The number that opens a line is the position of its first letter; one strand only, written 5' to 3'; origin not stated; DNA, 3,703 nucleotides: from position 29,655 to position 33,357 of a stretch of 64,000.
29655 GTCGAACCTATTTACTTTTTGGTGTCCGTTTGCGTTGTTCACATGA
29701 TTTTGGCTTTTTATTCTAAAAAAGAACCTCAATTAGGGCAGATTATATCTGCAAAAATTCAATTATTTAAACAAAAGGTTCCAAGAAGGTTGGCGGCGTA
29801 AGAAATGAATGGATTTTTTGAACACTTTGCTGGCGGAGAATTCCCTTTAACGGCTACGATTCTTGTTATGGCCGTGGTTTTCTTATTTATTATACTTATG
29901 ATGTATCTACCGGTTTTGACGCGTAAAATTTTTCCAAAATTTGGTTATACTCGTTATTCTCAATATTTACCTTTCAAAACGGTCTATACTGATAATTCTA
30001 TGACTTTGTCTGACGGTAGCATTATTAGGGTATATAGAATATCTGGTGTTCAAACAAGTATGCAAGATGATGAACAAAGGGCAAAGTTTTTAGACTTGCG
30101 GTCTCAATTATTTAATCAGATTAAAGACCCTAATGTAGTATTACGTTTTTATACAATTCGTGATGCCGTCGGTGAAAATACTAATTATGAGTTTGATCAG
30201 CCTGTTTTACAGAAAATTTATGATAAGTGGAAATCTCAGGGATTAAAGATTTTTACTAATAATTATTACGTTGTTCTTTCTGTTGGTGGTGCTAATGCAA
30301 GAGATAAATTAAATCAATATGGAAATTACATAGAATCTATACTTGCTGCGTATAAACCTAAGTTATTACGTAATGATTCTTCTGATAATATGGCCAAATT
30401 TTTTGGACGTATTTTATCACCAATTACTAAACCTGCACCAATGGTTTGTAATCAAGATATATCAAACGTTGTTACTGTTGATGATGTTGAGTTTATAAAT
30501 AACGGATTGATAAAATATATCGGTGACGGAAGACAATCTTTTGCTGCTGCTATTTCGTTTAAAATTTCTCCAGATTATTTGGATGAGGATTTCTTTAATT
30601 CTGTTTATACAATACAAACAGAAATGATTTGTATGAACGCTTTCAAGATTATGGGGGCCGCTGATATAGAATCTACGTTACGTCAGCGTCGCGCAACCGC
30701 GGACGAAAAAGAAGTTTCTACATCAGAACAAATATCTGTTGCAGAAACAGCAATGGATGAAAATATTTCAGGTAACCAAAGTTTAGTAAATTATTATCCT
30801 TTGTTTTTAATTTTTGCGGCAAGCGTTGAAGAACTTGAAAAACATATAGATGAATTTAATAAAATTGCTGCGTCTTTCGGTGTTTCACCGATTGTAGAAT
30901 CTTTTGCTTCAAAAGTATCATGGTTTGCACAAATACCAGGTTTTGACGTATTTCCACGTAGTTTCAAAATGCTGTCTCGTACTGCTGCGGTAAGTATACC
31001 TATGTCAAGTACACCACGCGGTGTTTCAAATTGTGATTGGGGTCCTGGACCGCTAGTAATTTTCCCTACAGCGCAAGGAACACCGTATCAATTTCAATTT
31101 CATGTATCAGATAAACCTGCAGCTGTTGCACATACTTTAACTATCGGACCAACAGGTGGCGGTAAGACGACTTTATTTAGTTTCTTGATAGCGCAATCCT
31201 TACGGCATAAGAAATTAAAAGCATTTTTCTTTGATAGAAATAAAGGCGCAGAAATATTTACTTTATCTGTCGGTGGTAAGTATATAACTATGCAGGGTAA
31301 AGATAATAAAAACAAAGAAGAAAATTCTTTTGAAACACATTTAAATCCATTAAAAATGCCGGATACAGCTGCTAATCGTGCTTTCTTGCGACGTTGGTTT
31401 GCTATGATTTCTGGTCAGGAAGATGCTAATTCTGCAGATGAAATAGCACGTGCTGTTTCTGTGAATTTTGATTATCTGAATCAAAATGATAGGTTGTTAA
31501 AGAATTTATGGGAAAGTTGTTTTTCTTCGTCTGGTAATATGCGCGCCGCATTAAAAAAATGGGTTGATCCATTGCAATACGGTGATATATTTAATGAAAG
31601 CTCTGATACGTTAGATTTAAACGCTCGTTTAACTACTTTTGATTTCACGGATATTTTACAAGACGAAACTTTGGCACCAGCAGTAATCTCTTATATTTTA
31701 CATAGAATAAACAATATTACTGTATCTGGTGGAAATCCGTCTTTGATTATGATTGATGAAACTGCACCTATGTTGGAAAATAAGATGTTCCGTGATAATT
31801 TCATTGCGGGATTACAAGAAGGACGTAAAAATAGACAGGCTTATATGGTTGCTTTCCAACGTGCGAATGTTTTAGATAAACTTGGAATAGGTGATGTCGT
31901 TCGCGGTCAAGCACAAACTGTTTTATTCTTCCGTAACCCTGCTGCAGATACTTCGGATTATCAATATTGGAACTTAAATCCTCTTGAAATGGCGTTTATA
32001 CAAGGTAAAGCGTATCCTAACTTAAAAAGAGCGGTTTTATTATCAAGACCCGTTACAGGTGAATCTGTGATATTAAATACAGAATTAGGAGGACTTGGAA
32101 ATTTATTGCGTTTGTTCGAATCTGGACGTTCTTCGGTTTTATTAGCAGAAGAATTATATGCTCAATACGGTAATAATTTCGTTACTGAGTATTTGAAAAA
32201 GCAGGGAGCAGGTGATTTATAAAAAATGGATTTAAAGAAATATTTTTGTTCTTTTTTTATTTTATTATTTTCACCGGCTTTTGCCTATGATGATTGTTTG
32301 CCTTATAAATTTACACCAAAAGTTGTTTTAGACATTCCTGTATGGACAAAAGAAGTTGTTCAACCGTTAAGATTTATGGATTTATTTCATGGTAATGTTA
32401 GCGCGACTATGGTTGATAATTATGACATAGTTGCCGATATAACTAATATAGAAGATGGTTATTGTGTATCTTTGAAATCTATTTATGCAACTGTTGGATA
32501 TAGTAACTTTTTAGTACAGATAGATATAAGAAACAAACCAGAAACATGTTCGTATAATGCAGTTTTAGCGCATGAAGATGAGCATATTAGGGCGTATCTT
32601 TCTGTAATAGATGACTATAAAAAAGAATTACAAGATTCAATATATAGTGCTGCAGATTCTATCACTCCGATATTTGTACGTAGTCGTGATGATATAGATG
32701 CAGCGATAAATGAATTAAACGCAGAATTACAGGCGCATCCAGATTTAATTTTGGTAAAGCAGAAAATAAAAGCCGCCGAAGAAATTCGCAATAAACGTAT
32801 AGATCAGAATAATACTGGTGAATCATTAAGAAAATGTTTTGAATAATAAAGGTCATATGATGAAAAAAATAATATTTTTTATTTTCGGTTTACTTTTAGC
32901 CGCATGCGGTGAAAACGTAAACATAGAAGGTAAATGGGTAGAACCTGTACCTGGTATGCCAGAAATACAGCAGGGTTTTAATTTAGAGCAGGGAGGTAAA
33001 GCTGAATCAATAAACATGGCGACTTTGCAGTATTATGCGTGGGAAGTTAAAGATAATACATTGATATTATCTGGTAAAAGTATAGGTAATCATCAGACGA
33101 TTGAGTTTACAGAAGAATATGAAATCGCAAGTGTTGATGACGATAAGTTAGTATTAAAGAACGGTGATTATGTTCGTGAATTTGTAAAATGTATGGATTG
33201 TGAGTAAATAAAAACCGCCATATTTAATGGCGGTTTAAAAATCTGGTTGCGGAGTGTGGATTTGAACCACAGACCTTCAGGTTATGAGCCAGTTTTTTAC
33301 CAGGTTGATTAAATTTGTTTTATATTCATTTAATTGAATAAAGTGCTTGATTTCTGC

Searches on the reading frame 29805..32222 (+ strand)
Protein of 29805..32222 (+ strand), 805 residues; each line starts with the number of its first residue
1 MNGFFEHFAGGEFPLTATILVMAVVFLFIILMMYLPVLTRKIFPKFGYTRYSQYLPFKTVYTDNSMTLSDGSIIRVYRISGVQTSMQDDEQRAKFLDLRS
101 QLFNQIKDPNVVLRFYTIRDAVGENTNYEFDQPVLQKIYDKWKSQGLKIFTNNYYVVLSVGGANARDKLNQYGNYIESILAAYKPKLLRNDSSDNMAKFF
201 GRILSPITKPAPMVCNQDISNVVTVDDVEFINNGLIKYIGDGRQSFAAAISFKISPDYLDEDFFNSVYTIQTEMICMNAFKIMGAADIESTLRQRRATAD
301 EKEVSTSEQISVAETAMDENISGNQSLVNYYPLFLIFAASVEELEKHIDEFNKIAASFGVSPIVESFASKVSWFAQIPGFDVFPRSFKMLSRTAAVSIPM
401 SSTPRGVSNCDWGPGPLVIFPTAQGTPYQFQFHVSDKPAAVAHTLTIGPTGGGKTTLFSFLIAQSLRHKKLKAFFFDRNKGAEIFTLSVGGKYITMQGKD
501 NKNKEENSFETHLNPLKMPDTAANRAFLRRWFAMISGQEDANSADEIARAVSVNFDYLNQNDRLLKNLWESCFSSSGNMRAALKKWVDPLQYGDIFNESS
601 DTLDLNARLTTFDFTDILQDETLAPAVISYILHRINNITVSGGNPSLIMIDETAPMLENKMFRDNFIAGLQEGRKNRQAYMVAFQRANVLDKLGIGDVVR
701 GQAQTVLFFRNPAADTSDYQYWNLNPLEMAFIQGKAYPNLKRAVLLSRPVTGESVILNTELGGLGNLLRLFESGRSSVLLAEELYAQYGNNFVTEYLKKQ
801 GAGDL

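Call 11: search_protein_families(library=pfam, proteins=[window:29805-32222:+], max_evalue=0.01)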
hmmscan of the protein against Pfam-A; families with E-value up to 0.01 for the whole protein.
window:29805-32222:+ (805 aa): 1 family
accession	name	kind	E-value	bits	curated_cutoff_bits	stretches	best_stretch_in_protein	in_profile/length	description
PF03135.19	CagE_TrbE_VirB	-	9.4e-13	49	21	1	194-380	14-198/204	CagE, TrbE, VirB family, component of type IV transporter system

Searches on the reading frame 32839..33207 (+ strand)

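Call 11: search_protein_families(library=pfam, proteins=[window:32839-33207:+], max_evalue=0.01)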
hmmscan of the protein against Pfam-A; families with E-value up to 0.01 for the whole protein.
window:32839-33207:+ (122 aa): 1 family
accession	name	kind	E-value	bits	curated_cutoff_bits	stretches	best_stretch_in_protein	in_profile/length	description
PF12702.13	Lipocalin_3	-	2.6e-34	117.7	20.2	1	27-117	3-93/94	Lipocalin-like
